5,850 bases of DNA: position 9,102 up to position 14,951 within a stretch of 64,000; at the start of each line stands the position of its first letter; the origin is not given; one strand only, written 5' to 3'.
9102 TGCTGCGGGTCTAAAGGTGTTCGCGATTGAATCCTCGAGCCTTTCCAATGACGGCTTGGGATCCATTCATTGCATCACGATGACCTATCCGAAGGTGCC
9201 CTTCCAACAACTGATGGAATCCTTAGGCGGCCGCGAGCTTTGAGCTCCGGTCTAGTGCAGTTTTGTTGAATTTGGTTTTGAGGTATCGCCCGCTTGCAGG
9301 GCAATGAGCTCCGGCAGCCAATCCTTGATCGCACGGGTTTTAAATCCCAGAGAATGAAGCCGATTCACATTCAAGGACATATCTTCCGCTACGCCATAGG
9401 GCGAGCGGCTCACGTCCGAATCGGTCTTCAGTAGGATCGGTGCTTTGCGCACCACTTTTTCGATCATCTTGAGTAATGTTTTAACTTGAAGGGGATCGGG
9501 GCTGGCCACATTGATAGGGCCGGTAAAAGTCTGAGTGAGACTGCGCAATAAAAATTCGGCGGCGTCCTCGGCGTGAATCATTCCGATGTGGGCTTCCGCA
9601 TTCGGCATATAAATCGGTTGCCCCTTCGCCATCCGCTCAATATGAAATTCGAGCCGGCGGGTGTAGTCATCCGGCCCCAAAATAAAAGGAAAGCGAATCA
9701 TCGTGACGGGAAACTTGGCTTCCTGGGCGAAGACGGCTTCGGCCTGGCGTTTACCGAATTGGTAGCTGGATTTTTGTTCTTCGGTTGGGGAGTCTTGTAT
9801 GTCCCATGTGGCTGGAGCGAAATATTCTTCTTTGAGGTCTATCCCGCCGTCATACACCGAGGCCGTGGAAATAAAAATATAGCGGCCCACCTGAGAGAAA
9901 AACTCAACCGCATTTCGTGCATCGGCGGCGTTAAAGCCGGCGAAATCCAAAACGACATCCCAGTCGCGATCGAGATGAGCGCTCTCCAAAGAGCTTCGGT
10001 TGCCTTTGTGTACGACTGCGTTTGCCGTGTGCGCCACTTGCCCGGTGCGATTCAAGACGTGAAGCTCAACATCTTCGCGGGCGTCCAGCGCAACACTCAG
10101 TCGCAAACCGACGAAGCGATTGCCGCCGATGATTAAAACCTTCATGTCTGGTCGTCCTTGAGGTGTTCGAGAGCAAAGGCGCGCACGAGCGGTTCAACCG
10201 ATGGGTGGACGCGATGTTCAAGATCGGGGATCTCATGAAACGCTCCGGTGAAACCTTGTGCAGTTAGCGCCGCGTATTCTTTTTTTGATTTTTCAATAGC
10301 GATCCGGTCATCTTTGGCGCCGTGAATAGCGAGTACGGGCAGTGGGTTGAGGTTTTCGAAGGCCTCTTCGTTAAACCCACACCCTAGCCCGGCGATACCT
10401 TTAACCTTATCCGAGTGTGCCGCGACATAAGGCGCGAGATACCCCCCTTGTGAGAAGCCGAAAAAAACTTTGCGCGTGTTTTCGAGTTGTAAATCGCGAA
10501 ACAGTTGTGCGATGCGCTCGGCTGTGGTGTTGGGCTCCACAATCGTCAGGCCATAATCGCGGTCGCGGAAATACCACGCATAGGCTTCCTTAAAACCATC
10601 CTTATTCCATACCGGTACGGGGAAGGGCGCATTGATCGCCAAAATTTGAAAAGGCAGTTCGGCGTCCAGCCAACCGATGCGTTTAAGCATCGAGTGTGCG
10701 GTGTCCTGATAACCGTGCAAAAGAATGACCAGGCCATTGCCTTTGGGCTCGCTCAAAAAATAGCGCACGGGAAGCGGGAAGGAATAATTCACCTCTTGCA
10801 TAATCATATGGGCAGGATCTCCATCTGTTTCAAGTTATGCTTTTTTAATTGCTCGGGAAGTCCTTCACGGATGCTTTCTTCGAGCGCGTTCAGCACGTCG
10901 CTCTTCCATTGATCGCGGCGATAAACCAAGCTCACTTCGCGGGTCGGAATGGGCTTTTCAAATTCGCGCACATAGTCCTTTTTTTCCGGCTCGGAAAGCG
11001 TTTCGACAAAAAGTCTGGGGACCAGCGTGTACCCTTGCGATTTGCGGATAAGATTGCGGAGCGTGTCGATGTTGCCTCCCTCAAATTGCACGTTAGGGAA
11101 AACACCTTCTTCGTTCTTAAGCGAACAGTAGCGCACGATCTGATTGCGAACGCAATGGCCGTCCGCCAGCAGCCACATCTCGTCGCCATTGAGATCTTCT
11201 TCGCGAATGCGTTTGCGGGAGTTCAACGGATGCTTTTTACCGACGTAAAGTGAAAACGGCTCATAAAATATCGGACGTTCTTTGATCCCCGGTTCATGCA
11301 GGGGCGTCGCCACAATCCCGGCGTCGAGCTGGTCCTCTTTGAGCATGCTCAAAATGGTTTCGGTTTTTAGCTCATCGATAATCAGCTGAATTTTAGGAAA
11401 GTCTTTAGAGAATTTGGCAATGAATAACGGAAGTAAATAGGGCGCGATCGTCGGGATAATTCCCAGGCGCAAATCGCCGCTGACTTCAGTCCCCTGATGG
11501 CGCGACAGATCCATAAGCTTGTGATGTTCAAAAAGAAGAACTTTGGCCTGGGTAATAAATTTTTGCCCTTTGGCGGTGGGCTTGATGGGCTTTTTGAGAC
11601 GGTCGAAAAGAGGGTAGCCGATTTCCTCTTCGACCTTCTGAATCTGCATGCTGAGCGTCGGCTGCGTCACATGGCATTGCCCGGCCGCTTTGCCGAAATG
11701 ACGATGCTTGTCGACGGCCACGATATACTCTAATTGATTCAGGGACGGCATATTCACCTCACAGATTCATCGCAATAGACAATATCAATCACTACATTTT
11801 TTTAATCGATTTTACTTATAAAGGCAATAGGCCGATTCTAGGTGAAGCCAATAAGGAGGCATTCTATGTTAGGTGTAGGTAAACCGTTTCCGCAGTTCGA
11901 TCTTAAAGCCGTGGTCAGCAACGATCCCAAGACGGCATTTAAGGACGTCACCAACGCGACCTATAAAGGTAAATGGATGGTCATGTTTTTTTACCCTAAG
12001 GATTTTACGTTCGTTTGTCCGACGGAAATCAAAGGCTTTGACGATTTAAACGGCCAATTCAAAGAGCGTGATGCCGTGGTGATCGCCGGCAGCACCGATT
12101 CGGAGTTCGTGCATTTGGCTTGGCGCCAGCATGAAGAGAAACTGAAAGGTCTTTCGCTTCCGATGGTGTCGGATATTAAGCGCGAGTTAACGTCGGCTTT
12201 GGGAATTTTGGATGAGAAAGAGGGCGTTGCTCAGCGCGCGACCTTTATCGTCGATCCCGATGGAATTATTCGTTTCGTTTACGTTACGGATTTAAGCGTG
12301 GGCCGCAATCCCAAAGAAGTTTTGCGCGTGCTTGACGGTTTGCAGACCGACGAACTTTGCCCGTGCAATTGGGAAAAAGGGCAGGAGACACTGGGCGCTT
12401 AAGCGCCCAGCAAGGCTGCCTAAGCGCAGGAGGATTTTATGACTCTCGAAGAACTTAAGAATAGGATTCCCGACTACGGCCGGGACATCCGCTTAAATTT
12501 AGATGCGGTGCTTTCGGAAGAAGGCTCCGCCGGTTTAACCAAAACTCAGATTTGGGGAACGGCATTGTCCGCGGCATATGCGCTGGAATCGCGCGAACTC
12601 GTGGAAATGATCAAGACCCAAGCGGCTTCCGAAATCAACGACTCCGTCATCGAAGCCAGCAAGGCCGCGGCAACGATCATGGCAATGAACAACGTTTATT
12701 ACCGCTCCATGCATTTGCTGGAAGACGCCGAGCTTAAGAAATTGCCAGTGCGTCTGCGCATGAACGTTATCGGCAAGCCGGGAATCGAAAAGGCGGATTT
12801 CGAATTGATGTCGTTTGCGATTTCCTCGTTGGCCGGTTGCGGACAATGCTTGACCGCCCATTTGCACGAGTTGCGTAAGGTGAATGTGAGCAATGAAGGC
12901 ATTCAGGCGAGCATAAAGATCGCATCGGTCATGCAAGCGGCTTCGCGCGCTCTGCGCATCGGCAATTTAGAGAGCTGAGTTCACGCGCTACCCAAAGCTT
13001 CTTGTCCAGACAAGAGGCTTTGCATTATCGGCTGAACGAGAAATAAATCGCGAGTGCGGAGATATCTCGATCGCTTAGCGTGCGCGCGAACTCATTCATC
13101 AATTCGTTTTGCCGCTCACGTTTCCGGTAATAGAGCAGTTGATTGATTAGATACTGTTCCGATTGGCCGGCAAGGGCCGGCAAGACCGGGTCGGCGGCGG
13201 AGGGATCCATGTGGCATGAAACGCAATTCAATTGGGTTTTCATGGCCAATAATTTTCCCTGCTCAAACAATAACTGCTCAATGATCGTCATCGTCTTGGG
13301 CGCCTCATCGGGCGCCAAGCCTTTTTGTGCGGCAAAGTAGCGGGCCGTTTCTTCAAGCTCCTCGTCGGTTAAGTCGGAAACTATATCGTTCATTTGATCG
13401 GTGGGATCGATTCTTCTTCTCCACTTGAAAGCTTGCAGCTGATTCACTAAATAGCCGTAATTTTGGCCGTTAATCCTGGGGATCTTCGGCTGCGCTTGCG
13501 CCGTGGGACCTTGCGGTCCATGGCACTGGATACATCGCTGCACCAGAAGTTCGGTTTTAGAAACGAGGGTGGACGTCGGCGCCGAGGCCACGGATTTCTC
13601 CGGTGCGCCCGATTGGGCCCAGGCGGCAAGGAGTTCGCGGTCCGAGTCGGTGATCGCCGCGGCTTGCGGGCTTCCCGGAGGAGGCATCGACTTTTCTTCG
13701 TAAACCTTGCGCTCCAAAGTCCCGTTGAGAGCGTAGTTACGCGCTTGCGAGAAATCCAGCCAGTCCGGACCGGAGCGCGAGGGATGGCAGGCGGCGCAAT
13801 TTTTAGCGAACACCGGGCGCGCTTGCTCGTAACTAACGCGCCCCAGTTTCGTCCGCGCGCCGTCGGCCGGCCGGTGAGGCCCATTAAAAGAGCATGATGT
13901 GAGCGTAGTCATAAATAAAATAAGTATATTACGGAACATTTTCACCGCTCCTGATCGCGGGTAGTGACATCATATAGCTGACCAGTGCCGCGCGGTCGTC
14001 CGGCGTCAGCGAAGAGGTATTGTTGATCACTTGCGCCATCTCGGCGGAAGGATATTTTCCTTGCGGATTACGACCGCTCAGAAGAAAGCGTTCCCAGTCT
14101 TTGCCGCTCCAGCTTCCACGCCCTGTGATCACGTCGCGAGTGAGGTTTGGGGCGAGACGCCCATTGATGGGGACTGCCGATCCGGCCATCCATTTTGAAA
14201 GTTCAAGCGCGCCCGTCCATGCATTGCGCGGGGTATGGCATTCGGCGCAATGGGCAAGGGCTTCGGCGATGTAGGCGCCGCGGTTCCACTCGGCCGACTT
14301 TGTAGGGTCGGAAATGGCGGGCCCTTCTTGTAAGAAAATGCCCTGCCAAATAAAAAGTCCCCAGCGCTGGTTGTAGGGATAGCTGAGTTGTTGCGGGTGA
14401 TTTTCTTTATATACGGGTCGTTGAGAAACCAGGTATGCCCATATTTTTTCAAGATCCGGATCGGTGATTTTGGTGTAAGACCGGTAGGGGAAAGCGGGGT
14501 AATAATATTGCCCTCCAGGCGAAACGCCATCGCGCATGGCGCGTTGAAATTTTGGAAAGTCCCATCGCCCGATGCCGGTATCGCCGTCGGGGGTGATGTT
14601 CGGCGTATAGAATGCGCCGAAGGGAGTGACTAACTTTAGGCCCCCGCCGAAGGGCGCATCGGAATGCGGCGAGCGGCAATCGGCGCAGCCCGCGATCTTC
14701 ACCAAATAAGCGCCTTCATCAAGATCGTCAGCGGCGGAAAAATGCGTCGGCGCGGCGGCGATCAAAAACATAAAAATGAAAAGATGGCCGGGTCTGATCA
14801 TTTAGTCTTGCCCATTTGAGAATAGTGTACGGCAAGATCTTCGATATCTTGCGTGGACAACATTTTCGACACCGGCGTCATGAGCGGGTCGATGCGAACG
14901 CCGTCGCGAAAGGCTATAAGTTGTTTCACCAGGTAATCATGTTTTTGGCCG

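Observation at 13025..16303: Operon encoding a fused monoheme cytochrome/beta-barrel (Cyc2-like) plus three periplasmic c-type cytochromes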

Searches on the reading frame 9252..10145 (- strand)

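Call 53: search_protein_families(library=pfam, proteins=[window:9252-10145:-], max_evalue=0.00001)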
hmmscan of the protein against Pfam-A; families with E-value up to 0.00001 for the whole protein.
window:9252-10145:- (297 aa): 1 family
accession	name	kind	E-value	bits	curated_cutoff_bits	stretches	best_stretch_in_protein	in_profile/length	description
PF01370.27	Epimerase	-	6.2e-12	45.9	20.9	1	85-209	106-231/240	NAD dependent epimerase/dehydratase family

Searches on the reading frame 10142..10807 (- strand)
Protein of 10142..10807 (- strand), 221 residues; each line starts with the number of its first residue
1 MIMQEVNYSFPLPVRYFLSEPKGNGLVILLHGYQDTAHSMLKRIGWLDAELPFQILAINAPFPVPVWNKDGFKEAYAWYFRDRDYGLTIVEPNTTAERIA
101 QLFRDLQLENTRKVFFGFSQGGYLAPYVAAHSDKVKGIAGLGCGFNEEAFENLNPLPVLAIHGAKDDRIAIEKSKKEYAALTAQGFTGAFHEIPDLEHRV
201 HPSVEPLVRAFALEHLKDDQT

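Call 53: search_protein_families(library=pfam, proteins=[window:10142-10807:-], max_evalue=0.00001)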
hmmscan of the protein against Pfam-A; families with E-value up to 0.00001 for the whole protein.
window:10142-10807:- (221 aa): 3 families
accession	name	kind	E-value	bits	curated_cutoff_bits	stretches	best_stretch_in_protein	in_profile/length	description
PF02230.22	Abhydrolase_2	-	7.1e-13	49.3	23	1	23-201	13-202/217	Phospholipase/Carboxylesterase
PF03959.19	FSH1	-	1.2e-06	28.8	21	1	27-183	7-188/211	Serine hydrolase (FSH1)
PF00326.27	Peptidase_S9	-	8.4e-06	25.9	22.6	0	154-201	143-190/213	Prolyl oligopeptidase family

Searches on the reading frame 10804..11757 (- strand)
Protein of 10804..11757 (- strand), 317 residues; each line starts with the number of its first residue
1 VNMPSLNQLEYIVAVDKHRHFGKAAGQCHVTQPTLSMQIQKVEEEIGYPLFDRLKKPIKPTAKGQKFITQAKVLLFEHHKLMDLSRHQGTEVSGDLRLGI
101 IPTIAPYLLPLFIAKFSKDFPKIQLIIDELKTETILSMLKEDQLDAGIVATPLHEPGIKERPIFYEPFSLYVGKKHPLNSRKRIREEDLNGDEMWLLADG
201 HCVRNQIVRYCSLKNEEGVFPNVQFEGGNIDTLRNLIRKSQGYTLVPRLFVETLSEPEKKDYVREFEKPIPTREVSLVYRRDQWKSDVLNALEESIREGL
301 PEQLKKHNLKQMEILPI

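Call 53: search_protein_families(library=pfam, proteins=[window:10804-11757:-], max_evalue=0.00001)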
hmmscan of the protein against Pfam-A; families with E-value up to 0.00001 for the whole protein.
window:10804-11757:- (317 aa): 2 families
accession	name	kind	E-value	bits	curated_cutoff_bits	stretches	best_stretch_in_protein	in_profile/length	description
PF03466.25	LysR_substrate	-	9.3e-41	139.9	28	1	91-299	3-207/209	LysR substrate binding domain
PF00126.33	HTH_1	-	3e-19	69.2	26.6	1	6-65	1-60/60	Bacterial regulatory helix-turn-helix protein, lysR family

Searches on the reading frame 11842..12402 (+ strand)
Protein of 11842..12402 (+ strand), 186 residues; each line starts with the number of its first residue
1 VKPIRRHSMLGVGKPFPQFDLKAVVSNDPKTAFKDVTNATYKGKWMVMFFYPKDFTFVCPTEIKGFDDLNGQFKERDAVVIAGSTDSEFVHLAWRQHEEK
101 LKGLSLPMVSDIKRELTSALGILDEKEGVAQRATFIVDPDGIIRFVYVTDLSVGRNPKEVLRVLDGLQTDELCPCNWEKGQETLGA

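Call 53: search_protein_families(library=pfam, proteins=[window:11842-12402:+], max_evalue=0.00001)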
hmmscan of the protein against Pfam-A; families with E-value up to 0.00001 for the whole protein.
window:11842-12402:+ (186 aa): 2 families
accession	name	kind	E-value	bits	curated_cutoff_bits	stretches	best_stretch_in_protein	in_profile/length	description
PF00578.27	AhpC-TSA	-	9.7e-37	126.1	26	1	12-145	1-123/124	AhpC/TSA family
PF08534.16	Redoxin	-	2.9e-16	60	26.6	1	12-156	2-140/148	Redoxin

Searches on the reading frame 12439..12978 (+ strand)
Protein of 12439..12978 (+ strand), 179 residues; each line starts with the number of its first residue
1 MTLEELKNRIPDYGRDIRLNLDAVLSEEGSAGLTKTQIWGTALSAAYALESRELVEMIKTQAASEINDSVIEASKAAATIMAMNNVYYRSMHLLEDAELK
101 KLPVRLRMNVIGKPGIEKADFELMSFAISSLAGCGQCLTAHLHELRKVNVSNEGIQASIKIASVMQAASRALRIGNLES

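Call 53: search_protein_families(library=pfam, proteins=[window:12439-12978:+], max_evalue=0.00001)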
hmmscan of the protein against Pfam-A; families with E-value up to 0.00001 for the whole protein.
window:12439-12978:+ (179 aa): 1 family
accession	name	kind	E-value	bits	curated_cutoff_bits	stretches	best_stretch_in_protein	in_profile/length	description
PF02627.25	CMD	-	1.4e-10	41.4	23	1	98-172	2-76/84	Carboxymuconolactone decarboxylase family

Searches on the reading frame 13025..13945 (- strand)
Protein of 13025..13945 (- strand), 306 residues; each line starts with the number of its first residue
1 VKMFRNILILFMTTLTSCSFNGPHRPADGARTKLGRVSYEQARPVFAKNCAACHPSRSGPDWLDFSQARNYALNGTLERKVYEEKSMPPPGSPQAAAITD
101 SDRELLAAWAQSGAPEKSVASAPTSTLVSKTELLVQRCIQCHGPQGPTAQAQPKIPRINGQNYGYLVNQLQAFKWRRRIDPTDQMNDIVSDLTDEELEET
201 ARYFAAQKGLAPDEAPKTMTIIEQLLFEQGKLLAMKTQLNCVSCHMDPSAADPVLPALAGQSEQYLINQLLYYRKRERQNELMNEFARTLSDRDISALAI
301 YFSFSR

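Call 3: search_protein_families(library=pfam, proteins=[window:13025-13945:-], max_evalue=0.1)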
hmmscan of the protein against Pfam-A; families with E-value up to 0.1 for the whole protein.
window:13025-13945:- (306 aa): 11 families
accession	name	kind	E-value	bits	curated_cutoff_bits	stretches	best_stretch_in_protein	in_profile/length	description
PF13442.11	Cytochrome_CBB3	-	1.8e-15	57.5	27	3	240-301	13-67/68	Cytochrome C oxidase, cbb3-type, subunit III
PF00034.26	Cytochrom_C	-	7.4e-12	46.9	21.3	2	229-301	3-85/90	Cytochrome c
PF11845.13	Tll0287-like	-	4.1e-07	31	24.1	0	233-263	97-126/144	Tll0287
PF09098.15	Dehyd-heme_bind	-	4.4e-06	26.9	25.2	1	191-246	50-105/167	Quinohemoprotein amine dehydrogenase A, alpha subunit, haem binding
PF22113.1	Mtrc-MtrF_II-IV_dom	-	2.3e-05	24.4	30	1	38-145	72-166/176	Outer membrane cytochrome MtrC/MtrF-like, domains II/IV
PF09699.15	Paired_CXXCH_1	-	0.00016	21.7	20.6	0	229-247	20-38/41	Doubled CXXCH motif (Paired_CXXCH_1)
PF14522.11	Cytochrome_C7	-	0.00017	21.8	24.8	0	234-249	37-52/67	Cytochrome c7 and related cytochrome c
PF14537.11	Cytochrom_c3_2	-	0.0022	18.9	25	0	131-152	22-43/79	Cytochrome c3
PF16694.10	Cytochrome_P460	-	0.0042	17.9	27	0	43-62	103-122/125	Cytochrome P460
PF22297.1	PccH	-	0.0061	17.1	24.4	0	41-70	5-33/133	PccH Cytochrome c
PF14495.11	Cytochrom_C550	-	0.017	15.3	27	0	28-54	15-41/136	Cytochrome c-550 domain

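Call 4: search_protein_families(library=ncbifam, proteins=[window:13025-13945:-], max_evalue=0.1)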
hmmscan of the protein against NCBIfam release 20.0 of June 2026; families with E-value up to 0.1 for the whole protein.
window:13025-13945:- (306 aa): 16 families
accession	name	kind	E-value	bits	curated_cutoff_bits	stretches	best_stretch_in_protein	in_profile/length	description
NF049874.1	PdsA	exception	3.2e-13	50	330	1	130-303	20-195/198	periplasmic diheme shuttle PdsA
TIGR03908.1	QH_alpha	equivalog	2e-07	29.9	274.35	1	129-246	7-110/510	quinohemoprotein amine dehydrogenase subunit alpha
NF045774.1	cytochro_C551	exception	7.9e-07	29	118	1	6-55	7-55/110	cytochrome c551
TIGR00782.1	ccoP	equivalog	1e-05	25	179.95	1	131-301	108-277/285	cytochrome-c oxidase, cbb3-type subunit III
NF050122.1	bc1_QcrC_actin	exception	8.8e-05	21.9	200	1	116-246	28-152/253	cytochrome bc1 complex diheme cytochrome c subunit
NF045773.1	cytochro_C550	exception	0.00014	21.8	125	0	124-158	46-79/118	cytochrome c550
NF045930.1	Cytc6PetJCyano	equivalog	0.00025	20.9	135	0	40-54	29-43/110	cytochrome c6 PetJ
TIGR01904.2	GSu_C4xC__C2xCH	domain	0.00068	19.3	27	0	236-252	47-63/73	CxxxxCH/CxxCH domain c-type cytochrome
TIGR02603.1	CxxCH_TIGR02603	domain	0.0022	18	68.15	0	228-268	4-45/134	putative heme-binding domain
TIGR04485.1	thiosulf_SoxX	equivalog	0.003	18.3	61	0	240-301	4-74/78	sulfur oxidation c-type cytochrome SoxX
TIGR03508.1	decahem_SO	subfamily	0.0052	16.3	192.2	0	129-151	28-50/258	DmsE family decaheme c-type cytochrome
TIGR03153.1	cytochr_NrfH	equivalog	0.011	15.7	134.2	0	236-246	124-134/138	cytochrome c nitrite reductase small subunit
NF040606.1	CytoC_perox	subfamily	0.039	13.1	150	0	38-57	297-316/524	di-heme-cytochrome C peroxidase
TIGR01905.1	paired_CXXCH_1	subfamily_domain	0.04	13.8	25.2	0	230-247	21-38/41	doubled CXXCH domain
NF008659.0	PRK11659.1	equivalog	0.04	13.6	184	0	233-250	70-87/188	cytochrome c nitrite reductase pentaheme subunit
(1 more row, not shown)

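Call 54: search_solved_structures(query=window:13025-13945:-, max_evalue=0.01)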
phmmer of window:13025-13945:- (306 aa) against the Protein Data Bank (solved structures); distinct sequences matched with E-value up to 0.01: 10.
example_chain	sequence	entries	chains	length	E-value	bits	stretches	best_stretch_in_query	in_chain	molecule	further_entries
1h1o_A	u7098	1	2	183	5.5e-16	62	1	136-303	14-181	CYTOCHROME C-552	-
6q2u_A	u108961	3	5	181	2.9e-15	59.7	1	137-302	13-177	Cytochrome c4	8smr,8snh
1etp_A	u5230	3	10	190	2.6e-13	53.3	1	136-302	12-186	CYTOCHROME C4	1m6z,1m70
5lo9_A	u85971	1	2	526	3.6e-13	52.8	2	134-212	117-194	Cytochrome C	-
8uf3_A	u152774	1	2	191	8.6e-13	51.5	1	132-302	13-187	Cytochrome C4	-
8yts_A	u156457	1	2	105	1.4e-07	34.4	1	236-302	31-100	Cytochrome C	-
2zzs_A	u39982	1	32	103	1.6e-07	34.3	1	239-303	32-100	Cytochrome c554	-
1cno_A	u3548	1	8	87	2.4e-07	33.7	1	239-303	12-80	CYTOCHROME C552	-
4o1w_A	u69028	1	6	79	4.3e-07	32.8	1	137-207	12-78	Cytochrome c552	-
3vrd_A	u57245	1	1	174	0.00099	21.8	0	239-303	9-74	Flavocytochrome c heme subunit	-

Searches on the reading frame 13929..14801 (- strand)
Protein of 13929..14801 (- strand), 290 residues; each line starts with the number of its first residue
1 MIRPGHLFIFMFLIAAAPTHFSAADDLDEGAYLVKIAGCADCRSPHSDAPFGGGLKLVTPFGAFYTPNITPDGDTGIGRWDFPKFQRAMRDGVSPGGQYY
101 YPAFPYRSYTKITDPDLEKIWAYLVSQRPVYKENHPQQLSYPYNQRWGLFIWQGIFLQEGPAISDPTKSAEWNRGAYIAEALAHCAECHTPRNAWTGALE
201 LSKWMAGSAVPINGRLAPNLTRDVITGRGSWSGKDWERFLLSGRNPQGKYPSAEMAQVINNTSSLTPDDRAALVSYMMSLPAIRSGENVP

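Call 3: search_protein_families(library=pfam, proteins=[window:13929-14801:-], max_evalue=0.1)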
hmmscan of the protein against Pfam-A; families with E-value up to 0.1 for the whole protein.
window:13929-14801:- (290 aa): 3 families
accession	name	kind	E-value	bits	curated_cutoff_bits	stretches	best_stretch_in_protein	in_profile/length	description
PF00034.26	Cytochrom_C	-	1.4e-09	39.6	21.3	1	183-280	10-89/90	Cytochrome c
PF13442.11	Cytochrome_CBB3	-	8.5e-05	23.2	27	1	171-277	2-68/68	Cytochrome C oxidase, cbb3-type, subunit III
PF17583.7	DUF5484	-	0.097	12.8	27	0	64-76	12-24/43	Family of unknown function (DUF5484)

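Call 4: search_protein_families(library=ncbifam, proteins=[window:13929-14801:-], max_evalue=0.1)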
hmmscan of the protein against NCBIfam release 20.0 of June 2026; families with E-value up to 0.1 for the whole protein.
window:13929-14801:- (290 aa): 0 families

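Call 55: search_solved_structures(query=window:13929-14801:-, max_evalue=0.01)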
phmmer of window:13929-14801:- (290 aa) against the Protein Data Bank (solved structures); distinct sequences matched with E-value up to 0.01: 6.
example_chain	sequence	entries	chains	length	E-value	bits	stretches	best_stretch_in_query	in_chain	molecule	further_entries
8hdd_B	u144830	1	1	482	9.4e-56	192.8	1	27-285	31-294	Glucose dehydrogenase beta subunit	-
7w2j_C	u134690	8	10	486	4.3e-50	174.2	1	18-288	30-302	Fructose dehydrogenase cytochrome subunit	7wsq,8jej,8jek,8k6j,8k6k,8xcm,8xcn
8gy2_B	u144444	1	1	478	9.4e-47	163.3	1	14-289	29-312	Alcohol dehydrogenase (quinone), cytochrome c subunit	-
8gy3_A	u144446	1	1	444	1.7e-41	146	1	19-270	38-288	Cytochrome c subunit of aldehyde dehydrogenase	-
9x0q_B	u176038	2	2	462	5.8e-37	131.1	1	15-289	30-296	Alcohol dehydrogenase (quinone), cytochrome c subunit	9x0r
9jqa_C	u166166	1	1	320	1.1e-20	77.6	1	157-288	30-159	Fructose dehydrogenase cytochrome subunit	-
